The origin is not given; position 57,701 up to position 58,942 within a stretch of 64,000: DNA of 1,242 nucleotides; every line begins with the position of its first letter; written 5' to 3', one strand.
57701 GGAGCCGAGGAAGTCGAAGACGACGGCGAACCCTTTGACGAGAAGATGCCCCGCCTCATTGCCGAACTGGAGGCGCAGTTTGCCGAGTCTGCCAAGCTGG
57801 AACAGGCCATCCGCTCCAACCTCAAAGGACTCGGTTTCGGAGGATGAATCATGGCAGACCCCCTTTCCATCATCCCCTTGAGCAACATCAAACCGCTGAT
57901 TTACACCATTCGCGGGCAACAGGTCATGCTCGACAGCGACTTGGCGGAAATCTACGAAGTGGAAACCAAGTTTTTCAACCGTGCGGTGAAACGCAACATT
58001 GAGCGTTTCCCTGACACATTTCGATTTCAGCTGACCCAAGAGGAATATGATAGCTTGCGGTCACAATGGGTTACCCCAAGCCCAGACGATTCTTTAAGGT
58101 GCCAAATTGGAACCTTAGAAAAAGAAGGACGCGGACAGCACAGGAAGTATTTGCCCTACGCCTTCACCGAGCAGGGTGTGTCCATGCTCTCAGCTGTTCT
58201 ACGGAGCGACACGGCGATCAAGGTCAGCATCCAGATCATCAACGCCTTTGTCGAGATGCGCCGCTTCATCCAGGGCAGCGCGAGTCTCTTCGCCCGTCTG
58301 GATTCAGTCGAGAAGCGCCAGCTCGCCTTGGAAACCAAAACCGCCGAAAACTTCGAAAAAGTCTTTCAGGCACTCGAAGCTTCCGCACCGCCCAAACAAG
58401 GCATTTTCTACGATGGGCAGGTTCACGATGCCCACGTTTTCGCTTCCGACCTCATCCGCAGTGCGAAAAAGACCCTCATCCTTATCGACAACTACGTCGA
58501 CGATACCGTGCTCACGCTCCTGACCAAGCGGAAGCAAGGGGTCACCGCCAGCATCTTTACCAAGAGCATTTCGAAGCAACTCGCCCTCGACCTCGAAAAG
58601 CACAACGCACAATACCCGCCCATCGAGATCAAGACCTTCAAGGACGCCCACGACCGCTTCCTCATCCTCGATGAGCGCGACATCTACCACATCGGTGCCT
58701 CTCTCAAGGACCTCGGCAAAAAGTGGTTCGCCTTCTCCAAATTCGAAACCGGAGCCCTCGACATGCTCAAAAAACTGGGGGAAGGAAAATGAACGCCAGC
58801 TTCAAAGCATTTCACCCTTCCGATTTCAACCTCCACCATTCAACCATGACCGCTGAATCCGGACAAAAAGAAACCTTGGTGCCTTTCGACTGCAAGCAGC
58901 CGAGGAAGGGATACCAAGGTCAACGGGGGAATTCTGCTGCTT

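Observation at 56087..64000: Type I R-M operon in which four of seven genes are non-R-M cargo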

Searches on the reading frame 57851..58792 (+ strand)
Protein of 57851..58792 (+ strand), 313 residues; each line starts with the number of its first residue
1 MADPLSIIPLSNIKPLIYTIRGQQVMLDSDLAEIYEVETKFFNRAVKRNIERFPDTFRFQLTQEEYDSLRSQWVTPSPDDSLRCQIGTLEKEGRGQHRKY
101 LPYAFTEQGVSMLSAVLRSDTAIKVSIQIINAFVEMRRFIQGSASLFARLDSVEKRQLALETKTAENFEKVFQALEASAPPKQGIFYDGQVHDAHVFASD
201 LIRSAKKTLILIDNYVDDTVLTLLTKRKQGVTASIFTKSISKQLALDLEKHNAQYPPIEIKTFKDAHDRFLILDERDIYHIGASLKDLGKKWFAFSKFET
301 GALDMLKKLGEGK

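Call 8: search_protein_families(library=pfam, proteins=[window:57851-58792:+], max_evalue=0.01)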
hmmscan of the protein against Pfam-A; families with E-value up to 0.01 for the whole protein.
window:57851-58792:+ (313 aa): 2 families
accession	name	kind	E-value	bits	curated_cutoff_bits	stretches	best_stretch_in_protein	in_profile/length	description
PF10543.14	ORF6N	-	3.3e-33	114.3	27.8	1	17-116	3-86/86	ORF6N domain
PF09669.15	Phage_pRha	-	0.0012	19.8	29.9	1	94-137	47-90/91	Phage regulatory protein Rha (Phage_pRha)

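Call 9: search_protein_families(library=ncbifam, proteins=[window:57851-58792:+], max_evalue=0.01)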
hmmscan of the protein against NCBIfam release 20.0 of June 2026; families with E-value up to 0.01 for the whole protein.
window:57851-58792:+ (313 aa): 1 family
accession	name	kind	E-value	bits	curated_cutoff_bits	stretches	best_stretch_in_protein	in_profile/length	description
NF040700.1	VPA1262_N_dom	domain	0.00029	19.7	80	1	266-292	423-453/478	VPA1262 family N-terminal domain-containing protein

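Call 10: search_protein_families(library=padloc, proteins=[window:57851-58792:+], max_evalue=0.01)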
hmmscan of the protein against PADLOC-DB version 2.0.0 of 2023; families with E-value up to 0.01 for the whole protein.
window:57851-58792:+ (313 aa): 6 families
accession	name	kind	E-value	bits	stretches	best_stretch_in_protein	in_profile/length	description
PDLC04869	PDC-S05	-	2.6e-129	428.8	1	8-309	12-300/306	-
PDLC04879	PDC-S05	-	2.9e-60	202.1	1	137-308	113-283/285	-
PDLC04856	PDC-S05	-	4.6e-52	174.3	1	8-178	7-161/177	-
PDLC04849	PDC-S05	-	4.1e-34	115.9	1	7-159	4-140/183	-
PDLC02616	DrmC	-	0.002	15.8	1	191-247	79-139/224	DrmC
PDLC03828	ZacA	-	0.0053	14.4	1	36-88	165-216/396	-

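Call 61: search_solved_structures(query=window:57851-58792:+, max_evalue=1)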
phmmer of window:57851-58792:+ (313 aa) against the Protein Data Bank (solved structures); distinct sequences matched with E-value up to 1: 2.
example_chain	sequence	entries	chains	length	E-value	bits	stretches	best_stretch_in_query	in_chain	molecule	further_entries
5o6s_A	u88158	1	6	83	0.25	14.1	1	142-213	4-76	Polyubiquitin-B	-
5o6t_C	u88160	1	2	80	0.33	13.7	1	146-213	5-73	Polyubiquitin-B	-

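Call 82: find_homologous_proteins(query=window:57851-58792:+)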
Query window:57851-58792:+ (313 aa): 8000 proteins with E <= 0.001 among 8000 candidates; the best 120 are listed.
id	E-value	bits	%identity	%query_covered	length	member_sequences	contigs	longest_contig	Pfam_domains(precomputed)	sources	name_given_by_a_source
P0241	6.4e-200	681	99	100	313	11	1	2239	PF10543.15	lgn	-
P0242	6.8e-179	612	92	100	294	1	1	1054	PF10543.15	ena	-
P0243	1.5e-178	611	92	100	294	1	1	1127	PF10543.15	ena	-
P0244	2.3e-167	574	85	99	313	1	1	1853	PF10543.15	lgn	-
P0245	1.6e-165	568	84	99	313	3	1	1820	PF10543.15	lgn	-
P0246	1.0e-161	555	82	99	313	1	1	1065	PF10543.15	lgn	-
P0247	5.9e-161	553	81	100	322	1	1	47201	PF10543.15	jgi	jgi:phage regulator Rha-like protein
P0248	1.5e-160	551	75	98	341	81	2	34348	PF10543.15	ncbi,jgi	jgi:phage regulator Rha-like protein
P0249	1.0e-159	549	78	99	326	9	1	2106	PF10543.15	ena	-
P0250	3.9e-158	544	79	98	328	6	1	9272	PF10543.15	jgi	jgi:uncharacterized protein (DUF2164 family)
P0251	3.3e-157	540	78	99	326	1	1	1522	PF10543.15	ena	-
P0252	2.7e-156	538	72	100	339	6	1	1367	PF10543.15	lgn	-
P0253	3.3e-156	537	78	99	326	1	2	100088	PF10543.15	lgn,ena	-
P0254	3.4e-156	537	78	99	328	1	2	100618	PF10543.15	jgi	jgi:hypothetical protein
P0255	4.7e-156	537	78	99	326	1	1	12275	PF10543.15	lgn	-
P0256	2.5e-155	534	78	98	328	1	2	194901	PF10543.15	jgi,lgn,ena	jgi:phage regulator Rha-like protein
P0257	4.8e-154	530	80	99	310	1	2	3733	PF10543.15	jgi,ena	jgi:hypothetical protein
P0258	6.3e-154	530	71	99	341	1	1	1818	PF10543.15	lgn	-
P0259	1.2e-153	529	74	98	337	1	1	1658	PF10543.15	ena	-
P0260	1.8e-153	528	74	99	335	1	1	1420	PF10543.15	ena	-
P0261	4.6e-153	527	74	98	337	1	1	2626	PF10543.15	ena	-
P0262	5.9e-153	527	73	99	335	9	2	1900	PF10543.15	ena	-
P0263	7.8e-153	526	74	98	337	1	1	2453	PF10543.15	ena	-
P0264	9.2e-153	526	73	99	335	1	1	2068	PF10543.15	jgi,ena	-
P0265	1.1e-152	526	74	98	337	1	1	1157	PF10543.15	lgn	-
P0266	2.4e-152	525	74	100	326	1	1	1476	PF10543.15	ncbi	ncbi:MAG: ORF6N domain-containing protein [Spartobacteria bacterium]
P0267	2.5e-152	524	73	99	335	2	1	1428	PF10543.15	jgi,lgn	-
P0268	3.1e-152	524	77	99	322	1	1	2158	PF10543.15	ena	-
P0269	3.5e-151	521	73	99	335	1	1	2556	PF10543.15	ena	-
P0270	7.4e-151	520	73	99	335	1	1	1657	PF10543.15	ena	-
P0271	1.3e-150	519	73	99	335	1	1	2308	PF10543.15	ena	-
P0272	3.0e-150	518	77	98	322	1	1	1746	PF10543.15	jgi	-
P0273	2.3e-149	515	73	99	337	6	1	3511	PF10543.15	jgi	jgi:phage regulator Rha-like protein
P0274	2.7e-149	515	76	99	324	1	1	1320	PF10543.15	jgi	jgi:phage regulator Rha-like protein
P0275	2.8e-149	515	71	98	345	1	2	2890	PF10543.15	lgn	-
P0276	4.7e-149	514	72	100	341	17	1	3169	PF10543.15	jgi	jgi:phage regulator Rha-like protein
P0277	9.0e-149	513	75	100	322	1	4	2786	PF10543.15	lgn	-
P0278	1.4e-148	512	76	99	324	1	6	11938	PF10543.15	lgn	-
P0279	3.7e-148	511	75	99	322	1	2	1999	PF10543.15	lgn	-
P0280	5.7e-148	510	76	98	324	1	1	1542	PF10543.15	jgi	jgi:phage regulator Rha-like protein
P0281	6.5e-148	510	77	100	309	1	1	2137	PF10543.15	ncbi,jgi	jgi:hypothetical protein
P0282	8.2e-148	510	75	97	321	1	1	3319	PF10543.15,PF09669.16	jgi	-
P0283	1.0e-147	509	72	99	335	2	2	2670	PF10543.15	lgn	-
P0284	1.5e-146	506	75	99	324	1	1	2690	PF10543.15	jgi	jgi:phage regulator Rha-like protein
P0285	1.8e-146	505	69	100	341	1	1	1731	PF10543.15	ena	-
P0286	4.7e-143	494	69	99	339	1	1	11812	PF10543.15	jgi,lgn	-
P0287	1.1e-142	493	72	100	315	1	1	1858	PF10543.15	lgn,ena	-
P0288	1.5e-142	492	73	97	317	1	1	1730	PF10543.15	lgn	-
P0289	1.6e-142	492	77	96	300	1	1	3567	PF10543.15,PF09669.16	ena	-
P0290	2.9e-142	491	72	98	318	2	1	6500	PF10543.15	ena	-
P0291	3.9e-142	491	72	100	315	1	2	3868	PF10543.15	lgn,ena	-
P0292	7.2e-142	490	72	97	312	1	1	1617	PF10543.15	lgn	-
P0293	8.1e-142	490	72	100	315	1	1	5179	PF10543.15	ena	-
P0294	1.2e-141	489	72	99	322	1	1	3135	PF10543.15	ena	-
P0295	1.5e-141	489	72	100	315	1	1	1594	PF10543.15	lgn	-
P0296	1.7e-141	489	74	96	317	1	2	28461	PF10543.15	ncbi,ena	-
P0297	1.1e-140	486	72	100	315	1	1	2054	PF10543.15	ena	-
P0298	1.1e-139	483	71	97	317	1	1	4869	PF10543.15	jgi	jgi:phage regulator Rha-like protein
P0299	1.5e-139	483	71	97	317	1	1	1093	PF10543.15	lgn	-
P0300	3.2e-139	481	70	97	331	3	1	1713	PF10543.15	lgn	-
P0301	4.9e-139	481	71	98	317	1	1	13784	PF10543.15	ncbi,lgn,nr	ncbi:ORF6N domain-containing protein [bacterium]|nr:ORF6N domain-containing protein [bacterium]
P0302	5.8e-139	481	73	100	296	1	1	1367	PF10543.15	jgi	jgi:hypothetical protein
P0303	8.9e-139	480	75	97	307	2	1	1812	PF10543.15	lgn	-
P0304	1.0e-138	480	70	97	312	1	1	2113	PF10543.15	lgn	-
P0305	1.2e-138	480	70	99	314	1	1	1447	PF10543.15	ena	-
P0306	2.2e-138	479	71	98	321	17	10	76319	PF10543.15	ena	-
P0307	3.0e-138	478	71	98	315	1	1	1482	PF10543.15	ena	-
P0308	3.9e-138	478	71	98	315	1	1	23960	PF10543.15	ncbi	-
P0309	6.4e-138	477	71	99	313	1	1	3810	PF10543.15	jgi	jgi:hypothetical protein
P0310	7.4e-138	477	70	99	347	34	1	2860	PF10543.15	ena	-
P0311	1.0e-137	477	70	100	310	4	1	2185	PF10543.15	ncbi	-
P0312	1.9e-136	472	68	97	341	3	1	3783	PF10543.15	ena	-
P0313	1.2e-135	470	71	96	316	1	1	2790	PF10543.15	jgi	jgi:phage regulator Rha-like protein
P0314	2.7e-135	469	70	99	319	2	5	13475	PF10543.15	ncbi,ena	-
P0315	1.9e-134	466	70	98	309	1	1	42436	PF10543.15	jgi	jgi:phage regulator Rha-like protein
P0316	4.8e-134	464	67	98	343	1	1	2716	PF10543.15,PF09669.16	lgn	-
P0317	5.2e-134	464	70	97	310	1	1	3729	PF10543.15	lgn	-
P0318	1.5e-133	463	70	98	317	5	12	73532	PF10543.15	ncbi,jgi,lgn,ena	-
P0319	4.3e-133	461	68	97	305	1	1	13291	PF10543.15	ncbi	-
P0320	4.6e-133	461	69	97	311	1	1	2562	PF10543.15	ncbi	-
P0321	8.2e-133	460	68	98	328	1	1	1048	PF10543.15,PF09669.16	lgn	-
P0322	8.7e-133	460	69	98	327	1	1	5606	PF10543.15,PF09669.16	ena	-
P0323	9.2e-133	460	68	97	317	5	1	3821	PF10543.15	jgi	jgi:phage regulator Rha-like protein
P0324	1.2e-132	460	69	100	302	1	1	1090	PF10543.15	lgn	-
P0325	1.9e-132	459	69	98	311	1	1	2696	PF10543.15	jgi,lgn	jgi:phage regulator Rha-like protein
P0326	2.2e-132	459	69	99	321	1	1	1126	PF10543.15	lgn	-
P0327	2.5e-132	459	72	99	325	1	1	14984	PF10543.15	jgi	jgi:hypothetical protein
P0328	1.1e-131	457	68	97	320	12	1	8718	PF10543.15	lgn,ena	-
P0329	1.2e-131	457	70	98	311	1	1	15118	PF10543.15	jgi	-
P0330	1.2e-131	457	68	97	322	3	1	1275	PF10543.15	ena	-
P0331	6.2e-131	454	69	98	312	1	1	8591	PF10543.15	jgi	-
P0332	6.3e-131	454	73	88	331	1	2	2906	PF10543.15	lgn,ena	-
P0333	8.1e-131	454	69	95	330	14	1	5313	PF10543.15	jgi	-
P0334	2.0e-130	453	71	98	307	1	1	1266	PF10543.15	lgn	-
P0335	3.5e-130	452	72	95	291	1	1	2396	PF10543.15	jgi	jgi:phage regulator Rha-like protein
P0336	4.0e-130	452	68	97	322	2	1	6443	PF10543.15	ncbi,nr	ncbi:MAG: ORF6N domain-containing protein [Pseudomonadales bacterium]|nr:ORF6N domain-containing pro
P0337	6.4e-130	451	64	99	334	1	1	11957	PF10543.15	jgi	-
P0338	8.3e-130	451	64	97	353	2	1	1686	PF10543.15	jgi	jgi:hypothetical protein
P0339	1.3e-129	450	68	97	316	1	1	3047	PF10543.15,PF09669.16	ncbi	-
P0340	2.4e-129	449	68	99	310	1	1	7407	PF10543.15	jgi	jgi:hypothetical protein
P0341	7.2e-129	448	66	100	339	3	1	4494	PF10543.15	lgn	-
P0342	8.8e-129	447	69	97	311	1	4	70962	PF10543.15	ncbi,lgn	-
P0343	1.4e-127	443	68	100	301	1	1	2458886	PF10543.15,PF09669.16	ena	-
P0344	4.9e-127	442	68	96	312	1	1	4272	PF10543.15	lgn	-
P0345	7.5e-127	441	66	99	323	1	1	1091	PF10543.15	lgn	-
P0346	3.3e-126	439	68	98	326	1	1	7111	PF10543.15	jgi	jgi:hypothetical protein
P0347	3.4e-126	439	68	97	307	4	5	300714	PF10543.15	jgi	jgi:hypothetical protein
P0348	4.5e-126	438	66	98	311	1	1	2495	PF10543.15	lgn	-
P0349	4.6e-126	438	64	99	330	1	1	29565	PF10543.15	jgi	-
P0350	6.7e-126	438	69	97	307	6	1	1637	PF10543.15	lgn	-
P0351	6.9e-126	438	67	97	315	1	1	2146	PF10543.15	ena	-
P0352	7.4e-126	438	68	96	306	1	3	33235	PF10543.15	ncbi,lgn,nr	ncbi:MAG: ORF6N domain-containing protein [Proteobacteria bacterium]|nr:ORF6N domain-containing prot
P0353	1.4e-125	437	65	100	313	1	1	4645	PF10543.15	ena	-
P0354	1.6e-125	437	69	96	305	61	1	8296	PF10543.15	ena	-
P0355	1.6e-125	437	69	98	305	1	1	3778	PF10543.15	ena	-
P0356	2.7e-125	436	66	96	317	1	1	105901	PF10543.15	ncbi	-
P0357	5.9e-125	435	68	100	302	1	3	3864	PF10543.15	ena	-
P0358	7.1e-125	434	68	97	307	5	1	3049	PF10543.15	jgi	jgi:hypothetical protein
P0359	7.6e-125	434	70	93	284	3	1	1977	PF10543.15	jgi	jgi:phage regulator Rha-like protein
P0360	8.9e-125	434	66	99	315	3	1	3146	PF10543.15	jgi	jgi:hypothetical protein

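Call 83: find_encoding_contigs(protein=P0256, flank=6000, max_places=1)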
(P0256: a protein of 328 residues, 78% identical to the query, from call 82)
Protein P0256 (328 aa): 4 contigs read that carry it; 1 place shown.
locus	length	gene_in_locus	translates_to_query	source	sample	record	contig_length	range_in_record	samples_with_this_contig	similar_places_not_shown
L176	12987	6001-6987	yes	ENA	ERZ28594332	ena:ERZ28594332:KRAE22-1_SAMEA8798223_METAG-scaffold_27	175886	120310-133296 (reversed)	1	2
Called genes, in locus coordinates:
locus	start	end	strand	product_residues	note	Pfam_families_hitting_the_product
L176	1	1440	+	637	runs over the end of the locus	PF13292:DXP_synthase_N, PF02775:TPP_enzyme_C, PF02779:Transket_pyr, PF02780:Transketolase_C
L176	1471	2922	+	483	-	PF00672:HAMP, PF00211:Guanylate_cyc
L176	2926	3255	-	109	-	PF06865:Ppnp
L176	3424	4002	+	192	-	-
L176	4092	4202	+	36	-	-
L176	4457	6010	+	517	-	PF12161:HsdM_N, PF02384:N6_Mtase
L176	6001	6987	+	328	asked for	PF10543:ORF6N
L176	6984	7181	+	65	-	-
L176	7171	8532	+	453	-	PF01420:Methylase_S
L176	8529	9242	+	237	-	PF12686:DUF3800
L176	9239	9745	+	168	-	-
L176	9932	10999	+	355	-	PF13310:Virulence_RhuM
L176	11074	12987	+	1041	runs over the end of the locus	PF04313:HSDR_N, PF04851:ResIII, PF18766:SWI2_SNF2, PF22679:T1R_D3-like, PF11867:T1RH-like_C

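Call 84: find_encoding_contigs(protein=P0347, flank=6000, max_places=1)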
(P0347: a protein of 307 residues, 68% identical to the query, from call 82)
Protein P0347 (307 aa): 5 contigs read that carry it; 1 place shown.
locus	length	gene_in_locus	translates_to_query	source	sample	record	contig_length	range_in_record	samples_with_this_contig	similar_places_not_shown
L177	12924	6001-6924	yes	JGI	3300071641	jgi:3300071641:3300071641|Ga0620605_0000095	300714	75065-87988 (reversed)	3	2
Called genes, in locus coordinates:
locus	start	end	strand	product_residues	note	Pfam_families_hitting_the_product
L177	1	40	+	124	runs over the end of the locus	PF00903:Glyoxalase (weak)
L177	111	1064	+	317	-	-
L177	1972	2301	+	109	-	-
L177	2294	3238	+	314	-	PF01381:HTH_3, PF13560:HTH_31 (faint), PF06114:Peptidase_M78 (weak)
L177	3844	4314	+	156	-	-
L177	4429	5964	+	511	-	PF12161:HsdM_N, PF02384:N6_Mtase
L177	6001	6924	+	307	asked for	PF10543:ORF6N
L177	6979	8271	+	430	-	PF01420:Methylase_S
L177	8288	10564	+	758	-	PF02463:SMC_N (weak), PF13166:AAA_13, PF13175:AAA_15 (faint), PF13304:AAA_21 (faint)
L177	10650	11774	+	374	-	-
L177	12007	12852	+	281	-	PF14267:DUF4357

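Call 85: find_encoding_contigs(protein=P0343, flank=6000, max_places=1)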
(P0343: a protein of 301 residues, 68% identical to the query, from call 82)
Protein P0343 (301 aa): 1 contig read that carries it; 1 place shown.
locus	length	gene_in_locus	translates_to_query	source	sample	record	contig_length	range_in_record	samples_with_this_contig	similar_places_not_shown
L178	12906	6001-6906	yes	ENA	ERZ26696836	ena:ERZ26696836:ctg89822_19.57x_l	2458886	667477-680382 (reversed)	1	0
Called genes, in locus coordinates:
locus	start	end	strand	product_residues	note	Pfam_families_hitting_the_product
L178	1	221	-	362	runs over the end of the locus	PF02543:Carbam_trans_N (faint), PF00814:TsaD, PF22521:HypF_C_2 (weak)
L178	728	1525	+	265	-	PF01177:Asp_Glu_race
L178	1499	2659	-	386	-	PF01569:PAP2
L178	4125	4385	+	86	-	PF13560:HTH_31 (weak), PF01381:HTH_3, PF12844:HTH_19 (weak)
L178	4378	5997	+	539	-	PF12161:HsdM_N, PF02384:N6_Mtase, PF01170:UPF0020 (weak)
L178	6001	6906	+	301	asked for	PF10543:ORF6N, PF09669:Phage_pRha (faint)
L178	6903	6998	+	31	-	-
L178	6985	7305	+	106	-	PF08780:NTase_sub_bind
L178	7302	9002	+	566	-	PF01909:NTP_transf_2, PF18765:Polbeta, PF01420:Methylase_S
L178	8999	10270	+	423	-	PF01555:N6_N4_Mtase (weak)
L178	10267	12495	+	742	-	PF13589:HATPase_c_3, PF02518:HATPase_c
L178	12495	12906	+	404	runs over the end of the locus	-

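Call 86: find_encoding_contigs(protein=P0356, flank=6000, max_places=1)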
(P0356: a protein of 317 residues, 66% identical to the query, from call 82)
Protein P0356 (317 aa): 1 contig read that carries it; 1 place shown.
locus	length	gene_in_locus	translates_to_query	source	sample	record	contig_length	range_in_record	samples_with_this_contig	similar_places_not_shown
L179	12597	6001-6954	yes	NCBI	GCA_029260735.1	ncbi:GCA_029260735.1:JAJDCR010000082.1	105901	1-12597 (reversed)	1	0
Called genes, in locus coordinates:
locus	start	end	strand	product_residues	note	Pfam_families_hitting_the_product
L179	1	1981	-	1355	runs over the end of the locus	PF08450:SGL (faint), PF23748:Beta-prop_LRRK2 (faint), PF07494:Reg_prop (faint), PF07495:Y_Y_Y, PF00512:HisKA, PF02518:HATPase_c, PF00072:Response_reg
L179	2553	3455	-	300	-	PF25063:ARM_TT21_C (faint), PF12895:ANAPC3 (faint), PF13424:TPR_12 (faint), PF00515:TPR_1 (faint), PF07719:TPR_2 (faint), PF13174:TPR_6 (faint), PF13176:TPR_7 (faint), PF13414:TPR_11 (weak), +7 more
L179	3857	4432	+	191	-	PF01420:Methylase_S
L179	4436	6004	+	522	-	PF12161:HsdM_N, PF02384:N6_Mtase, PF01170:UPF0020 (weak), PF07669:Eco57I (faint)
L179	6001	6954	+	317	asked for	PF10543:ORF6N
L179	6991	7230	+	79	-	PF01420:Methylase_S (weak)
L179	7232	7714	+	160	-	PF01420:Methylase_S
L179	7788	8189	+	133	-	PF01420:Methylase_S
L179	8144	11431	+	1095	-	PF04313:HSDR_N, PF04851:ResIII, PF18766:SWI2_SNF2, PF22679:T1R_D3-like, PF11867:T1RH-like_C (weak)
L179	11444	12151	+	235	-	PF01863:YgjP-like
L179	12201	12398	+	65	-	-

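Call 112: predict_structure(alignment_id=A6)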
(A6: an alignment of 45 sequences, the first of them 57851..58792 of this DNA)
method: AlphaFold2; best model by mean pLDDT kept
length: 313 residues; sequences in the alignment: 45
mean_pLDDT: 71.6   pTM: 0.41
mean pLDDT of the five models: 71.6, 67.9, 60.3, 58.0, 56.8
residues with pLDDT >= 90: 54; 70-90: 128; 50-70: 95; < 50: 36
segments of 3 or more residues with pLDDT < 50: 1-4, 74-98, 310-313
pLDDT, mean of each block of 10 residues (from residue 1): 54 81 81 72 62 70 77 43 34 40 76 68 76 76 57 55 63 58 70 85 92 90 92 92 92 93 81 87 83 75 55 41
secondary structure, 60 per line:
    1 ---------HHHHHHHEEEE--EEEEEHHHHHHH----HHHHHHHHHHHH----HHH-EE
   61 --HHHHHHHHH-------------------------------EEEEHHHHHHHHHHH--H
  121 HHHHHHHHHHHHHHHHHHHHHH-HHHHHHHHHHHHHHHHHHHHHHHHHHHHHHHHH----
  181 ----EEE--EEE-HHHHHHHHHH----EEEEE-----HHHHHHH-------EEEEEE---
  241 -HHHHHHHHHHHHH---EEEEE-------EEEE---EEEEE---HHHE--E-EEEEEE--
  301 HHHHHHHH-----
elements in order: H10-16 E17-20 E23-27 H28-34 H39-50 H63-71 E103-106 H107-117 H120-142 H144-176 E185-187 E190-192 H194-203 E208-212 H218-224 E232-237 H242-254 E258-262 E270-273 E277-281 E293-298 H301-308
